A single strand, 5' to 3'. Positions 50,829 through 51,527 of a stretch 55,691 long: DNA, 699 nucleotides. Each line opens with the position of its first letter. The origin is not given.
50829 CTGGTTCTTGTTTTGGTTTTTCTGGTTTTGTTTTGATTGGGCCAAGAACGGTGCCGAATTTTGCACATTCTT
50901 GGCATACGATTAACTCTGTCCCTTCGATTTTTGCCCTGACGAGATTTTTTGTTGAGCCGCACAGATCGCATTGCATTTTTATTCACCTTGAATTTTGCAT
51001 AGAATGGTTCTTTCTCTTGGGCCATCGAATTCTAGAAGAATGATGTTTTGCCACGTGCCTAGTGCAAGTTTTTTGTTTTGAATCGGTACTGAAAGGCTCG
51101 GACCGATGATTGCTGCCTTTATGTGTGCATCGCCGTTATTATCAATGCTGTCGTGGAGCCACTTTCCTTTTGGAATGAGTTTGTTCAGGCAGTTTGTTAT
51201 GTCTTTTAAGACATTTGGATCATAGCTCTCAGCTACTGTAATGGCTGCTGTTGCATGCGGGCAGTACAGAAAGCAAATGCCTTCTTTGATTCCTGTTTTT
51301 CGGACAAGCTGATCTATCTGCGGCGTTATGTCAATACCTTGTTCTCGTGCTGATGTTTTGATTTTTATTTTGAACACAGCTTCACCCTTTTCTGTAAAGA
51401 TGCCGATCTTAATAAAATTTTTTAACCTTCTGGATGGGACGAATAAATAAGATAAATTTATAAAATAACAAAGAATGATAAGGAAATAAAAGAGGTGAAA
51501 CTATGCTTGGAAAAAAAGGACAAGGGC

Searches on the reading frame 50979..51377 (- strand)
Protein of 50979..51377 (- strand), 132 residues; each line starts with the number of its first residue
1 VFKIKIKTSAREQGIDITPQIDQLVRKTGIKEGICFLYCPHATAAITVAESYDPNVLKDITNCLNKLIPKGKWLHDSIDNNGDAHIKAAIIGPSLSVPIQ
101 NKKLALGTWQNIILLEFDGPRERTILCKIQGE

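Call 29: search_protein_families(library=pfam, proteins=[window:50979-51377:-], max_evalue=0.0001)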
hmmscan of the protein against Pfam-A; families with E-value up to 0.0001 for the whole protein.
window:50979-51377:- (132 aa): 1 family
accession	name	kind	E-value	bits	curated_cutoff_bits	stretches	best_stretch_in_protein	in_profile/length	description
PF01894.22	UPF0047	-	2.9e-41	140.7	27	1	16-129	1-117/117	Uncharacterised protein family UPF0047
